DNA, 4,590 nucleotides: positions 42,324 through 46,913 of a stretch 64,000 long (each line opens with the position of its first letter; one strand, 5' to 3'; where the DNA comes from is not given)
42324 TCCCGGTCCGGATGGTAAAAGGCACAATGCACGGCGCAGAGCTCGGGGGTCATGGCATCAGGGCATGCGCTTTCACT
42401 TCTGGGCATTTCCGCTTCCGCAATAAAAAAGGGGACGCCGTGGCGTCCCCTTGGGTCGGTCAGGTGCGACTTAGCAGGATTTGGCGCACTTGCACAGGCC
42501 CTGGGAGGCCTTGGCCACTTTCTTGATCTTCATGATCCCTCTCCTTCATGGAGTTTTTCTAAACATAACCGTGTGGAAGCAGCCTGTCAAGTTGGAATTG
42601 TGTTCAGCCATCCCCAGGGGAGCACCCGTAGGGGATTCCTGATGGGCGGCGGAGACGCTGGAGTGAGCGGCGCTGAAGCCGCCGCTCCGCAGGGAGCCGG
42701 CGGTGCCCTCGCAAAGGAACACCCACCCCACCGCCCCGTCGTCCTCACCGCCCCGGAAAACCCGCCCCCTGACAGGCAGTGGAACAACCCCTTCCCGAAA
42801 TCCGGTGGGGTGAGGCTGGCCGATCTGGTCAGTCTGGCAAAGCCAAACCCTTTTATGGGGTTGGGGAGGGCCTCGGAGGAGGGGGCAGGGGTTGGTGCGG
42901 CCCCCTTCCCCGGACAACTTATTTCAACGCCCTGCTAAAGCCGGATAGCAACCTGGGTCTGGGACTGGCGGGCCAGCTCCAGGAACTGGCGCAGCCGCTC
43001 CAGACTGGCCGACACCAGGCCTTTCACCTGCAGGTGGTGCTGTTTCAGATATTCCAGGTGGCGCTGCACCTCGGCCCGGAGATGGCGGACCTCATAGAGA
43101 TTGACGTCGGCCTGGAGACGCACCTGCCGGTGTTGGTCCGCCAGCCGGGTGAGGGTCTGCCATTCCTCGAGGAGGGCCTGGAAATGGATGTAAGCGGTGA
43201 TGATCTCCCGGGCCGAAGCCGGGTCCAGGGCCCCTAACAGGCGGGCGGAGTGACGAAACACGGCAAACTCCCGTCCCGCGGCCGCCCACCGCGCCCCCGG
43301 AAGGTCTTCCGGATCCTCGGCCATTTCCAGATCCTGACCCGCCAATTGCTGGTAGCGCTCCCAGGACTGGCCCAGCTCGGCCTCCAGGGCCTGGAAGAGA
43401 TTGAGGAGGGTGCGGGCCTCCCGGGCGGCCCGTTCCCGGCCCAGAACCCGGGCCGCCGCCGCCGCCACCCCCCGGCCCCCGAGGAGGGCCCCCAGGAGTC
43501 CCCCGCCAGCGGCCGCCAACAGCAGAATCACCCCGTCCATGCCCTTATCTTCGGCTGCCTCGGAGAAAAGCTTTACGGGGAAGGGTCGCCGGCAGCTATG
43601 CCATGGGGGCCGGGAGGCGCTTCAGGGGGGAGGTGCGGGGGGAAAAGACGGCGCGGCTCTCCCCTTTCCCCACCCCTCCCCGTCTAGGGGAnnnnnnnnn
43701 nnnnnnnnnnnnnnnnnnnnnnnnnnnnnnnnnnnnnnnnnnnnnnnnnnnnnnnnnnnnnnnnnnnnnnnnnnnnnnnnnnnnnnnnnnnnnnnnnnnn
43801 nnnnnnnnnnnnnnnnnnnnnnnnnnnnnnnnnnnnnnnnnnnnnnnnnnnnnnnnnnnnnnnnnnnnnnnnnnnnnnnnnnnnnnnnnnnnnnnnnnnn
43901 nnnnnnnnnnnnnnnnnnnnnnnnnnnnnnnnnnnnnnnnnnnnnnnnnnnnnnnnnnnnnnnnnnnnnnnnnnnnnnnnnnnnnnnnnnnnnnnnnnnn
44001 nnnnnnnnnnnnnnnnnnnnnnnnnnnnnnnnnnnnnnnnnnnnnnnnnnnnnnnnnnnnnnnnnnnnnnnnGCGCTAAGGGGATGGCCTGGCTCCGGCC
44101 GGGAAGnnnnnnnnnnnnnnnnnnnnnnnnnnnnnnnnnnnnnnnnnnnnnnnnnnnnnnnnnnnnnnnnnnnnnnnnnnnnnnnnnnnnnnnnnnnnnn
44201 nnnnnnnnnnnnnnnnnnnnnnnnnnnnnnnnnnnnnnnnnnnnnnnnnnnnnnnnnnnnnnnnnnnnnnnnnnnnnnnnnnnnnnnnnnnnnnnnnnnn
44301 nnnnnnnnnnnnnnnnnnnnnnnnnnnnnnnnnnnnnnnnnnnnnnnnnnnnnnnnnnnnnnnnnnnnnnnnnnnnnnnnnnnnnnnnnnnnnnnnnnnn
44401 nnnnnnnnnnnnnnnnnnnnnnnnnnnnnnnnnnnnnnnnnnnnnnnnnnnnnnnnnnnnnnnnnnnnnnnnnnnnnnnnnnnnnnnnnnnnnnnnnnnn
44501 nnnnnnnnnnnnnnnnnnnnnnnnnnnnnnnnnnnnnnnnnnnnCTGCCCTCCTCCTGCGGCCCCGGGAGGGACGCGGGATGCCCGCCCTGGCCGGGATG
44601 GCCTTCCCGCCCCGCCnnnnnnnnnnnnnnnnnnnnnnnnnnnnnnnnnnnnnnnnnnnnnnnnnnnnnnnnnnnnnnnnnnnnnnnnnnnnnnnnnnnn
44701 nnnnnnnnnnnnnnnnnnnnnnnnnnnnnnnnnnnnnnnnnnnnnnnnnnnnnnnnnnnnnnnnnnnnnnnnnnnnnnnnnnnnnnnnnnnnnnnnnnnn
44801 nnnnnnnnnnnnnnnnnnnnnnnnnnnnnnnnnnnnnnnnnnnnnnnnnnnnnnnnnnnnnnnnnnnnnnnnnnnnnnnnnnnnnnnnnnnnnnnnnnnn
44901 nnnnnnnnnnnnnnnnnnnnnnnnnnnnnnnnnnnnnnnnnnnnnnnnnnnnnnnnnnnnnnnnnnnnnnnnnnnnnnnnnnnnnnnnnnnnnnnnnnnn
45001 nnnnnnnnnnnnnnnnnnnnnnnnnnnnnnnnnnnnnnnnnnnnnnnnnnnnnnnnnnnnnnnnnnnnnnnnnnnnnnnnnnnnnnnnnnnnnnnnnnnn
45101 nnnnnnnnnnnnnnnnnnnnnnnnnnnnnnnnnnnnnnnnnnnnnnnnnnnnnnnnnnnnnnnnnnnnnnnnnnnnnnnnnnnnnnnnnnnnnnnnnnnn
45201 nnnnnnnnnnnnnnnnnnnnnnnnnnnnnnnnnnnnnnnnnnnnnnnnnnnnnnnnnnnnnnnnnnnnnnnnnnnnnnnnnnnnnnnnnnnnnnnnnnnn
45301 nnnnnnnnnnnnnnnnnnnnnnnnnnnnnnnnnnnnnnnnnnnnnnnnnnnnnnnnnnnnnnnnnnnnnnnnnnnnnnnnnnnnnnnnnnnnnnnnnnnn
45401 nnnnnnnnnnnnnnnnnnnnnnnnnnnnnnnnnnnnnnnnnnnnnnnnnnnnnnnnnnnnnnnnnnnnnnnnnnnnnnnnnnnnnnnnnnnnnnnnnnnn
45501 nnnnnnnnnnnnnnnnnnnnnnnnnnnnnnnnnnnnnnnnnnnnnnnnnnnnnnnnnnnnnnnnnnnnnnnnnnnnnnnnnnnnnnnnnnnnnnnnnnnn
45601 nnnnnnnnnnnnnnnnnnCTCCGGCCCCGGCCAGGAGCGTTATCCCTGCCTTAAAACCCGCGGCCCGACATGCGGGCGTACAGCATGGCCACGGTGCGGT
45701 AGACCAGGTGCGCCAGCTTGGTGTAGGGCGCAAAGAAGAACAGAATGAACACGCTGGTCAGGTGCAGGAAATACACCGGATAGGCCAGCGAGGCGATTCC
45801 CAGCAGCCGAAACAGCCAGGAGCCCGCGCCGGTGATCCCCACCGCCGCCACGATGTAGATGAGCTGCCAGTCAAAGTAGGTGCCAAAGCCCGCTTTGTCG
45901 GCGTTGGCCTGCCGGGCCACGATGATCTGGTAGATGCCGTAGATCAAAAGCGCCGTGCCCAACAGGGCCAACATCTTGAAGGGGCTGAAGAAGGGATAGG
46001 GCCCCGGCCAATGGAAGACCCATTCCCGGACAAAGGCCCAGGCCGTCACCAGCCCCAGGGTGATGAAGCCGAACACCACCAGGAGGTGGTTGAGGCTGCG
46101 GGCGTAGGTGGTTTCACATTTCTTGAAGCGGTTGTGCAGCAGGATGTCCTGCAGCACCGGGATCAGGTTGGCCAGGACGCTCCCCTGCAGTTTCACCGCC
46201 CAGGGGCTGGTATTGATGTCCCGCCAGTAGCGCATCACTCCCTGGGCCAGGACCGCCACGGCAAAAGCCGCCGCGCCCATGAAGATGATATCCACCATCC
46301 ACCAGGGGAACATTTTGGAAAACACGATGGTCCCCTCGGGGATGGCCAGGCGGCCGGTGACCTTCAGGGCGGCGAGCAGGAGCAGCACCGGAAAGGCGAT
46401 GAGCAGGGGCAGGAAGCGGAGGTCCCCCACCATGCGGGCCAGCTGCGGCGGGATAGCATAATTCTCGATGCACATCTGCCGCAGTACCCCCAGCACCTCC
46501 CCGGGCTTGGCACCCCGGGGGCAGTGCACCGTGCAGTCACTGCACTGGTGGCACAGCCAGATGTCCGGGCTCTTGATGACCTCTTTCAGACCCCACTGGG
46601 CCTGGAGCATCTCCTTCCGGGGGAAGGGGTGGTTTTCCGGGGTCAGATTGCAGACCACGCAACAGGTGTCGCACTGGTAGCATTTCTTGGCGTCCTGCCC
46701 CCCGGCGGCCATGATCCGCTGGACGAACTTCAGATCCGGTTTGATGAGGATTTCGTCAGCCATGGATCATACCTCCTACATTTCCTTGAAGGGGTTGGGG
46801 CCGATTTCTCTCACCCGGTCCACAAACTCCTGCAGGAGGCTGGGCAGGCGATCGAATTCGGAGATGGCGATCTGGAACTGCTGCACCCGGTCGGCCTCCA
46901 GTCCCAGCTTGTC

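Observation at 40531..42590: Candidate undescribed RiPP/cofactor locus: autonomous 20-codon Cys-rich ORF, terminator, radical SAM/SPASM maturase and cupin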

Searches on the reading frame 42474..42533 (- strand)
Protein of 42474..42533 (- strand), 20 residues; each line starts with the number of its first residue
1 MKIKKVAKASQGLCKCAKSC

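Call 6: search_protein_families(library=ncbifam, proteins=[window:42474-42533:-], max_evalue=1)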
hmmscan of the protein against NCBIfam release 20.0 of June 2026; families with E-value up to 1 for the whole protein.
seq(20 aa): 0 families

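Call 7: search_protein_families(library=pfam, proteins=[window:42474-42533:-], max_evalue=1)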
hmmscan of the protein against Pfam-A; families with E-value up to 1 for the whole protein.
seq(20 aa): 0 families

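Call 88: list_cluster_members(proteins=[window:42474-42533:-, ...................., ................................, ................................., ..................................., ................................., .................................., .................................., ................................, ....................])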
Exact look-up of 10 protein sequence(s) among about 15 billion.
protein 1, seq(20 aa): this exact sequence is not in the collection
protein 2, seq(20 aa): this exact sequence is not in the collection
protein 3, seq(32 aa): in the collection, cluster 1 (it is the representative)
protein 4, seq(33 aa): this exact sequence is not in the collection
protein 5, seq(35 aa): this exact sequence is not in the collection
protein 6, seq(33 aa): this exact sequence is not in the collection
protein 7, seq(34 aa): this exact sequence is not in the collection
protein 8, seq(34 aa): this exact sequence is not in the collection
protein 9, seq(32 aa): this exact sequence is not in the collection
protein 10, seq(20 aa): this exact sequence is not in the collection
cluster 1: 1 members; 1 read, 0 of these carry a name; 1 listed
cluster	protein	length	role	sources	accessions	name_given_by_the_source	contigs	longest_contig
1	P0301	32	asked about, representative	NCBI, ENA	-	-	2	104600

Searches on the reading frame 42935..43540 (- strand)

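Call 67: search_protein_families(library=pfam, proteins=[window:42935-43540:-], max_evalue=0.1)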
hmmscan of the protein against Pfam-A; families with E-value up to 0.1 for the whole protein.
window:42935-43540:- (201 aa): 2 families
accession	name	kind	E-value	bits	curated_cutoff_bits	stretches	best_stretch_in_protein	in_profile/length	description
PF11269.13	DUF3069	-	0.015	16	25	0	107-136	34-65/119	Protein of unknown function (DUF3069)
PF06009.19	Laminin_II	-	0.044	14.2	33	0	130-199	43-111/138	Laminin Domain II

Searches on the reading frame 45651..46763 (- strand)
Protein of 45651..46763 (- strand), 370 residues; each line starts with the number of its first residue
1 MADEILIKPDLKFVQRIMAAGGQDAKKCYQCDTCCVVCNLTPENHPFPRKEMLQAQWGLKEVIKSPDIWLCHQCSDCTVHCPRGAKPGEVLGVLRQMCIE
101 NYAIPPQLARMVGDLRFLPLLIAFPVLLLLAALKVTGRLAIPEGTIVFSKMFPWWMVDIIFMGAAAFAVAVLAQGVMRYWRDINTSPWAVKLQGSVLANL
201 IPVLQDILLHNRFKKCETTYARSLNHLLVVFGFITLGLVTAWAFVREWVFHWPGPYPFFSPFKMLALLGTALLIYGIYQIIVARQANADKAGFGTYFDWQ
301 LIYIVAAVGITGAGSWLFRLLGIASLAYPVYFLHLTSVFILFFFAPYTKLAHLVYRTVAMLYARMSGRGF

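Call 91: search_protein_families(library=ncbifam, proteins=[window:45651-46763:-], max_evalue=0.00001)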
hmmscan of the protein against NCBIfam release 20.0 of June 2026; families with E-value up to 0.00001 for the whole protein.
window:45651-46763:- (370 aa): 6 families
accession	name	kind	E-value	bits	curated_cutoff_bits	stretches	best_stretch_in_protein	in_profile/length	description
NF038018.1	qmoC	equivalog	1.1e-131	439.6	300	1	9-362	1-360/360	quinone-interacting membrane-bound oxidoreductase complex subunit QmoC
NF011607.0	PRK15033.1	subfamily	1.7e-19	70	524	1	70-364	68-375/389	tricarballylate utilization 4Fe-4S protein TcuB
TIGR03290.1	CoB_CoM_SS_C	equivalog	2.3e-14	53.6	160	1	26-107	2-84/144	CoB--CoM heterodisulfide reductase subunit C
TIGR02484.1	CitB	equivalog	4.4e-12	45.8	246.6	1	69-367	48-359/372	tricarballylate utilization 4Fe-4S protein TcuB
NF041890.1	hdrC_Methbact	equivalog_domain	3e-11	43.2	270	1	14-105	17-108/192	ferredoxin:CoB-CoM heterodisulfide reductase subunit HdrC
NF041779.1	hetero_SS_HdrC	equivalog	8.9e-11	41.6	350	1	26-101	31-106/198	ferredoxin:CoB-CoM heterodisulfide reductase subunit HdrC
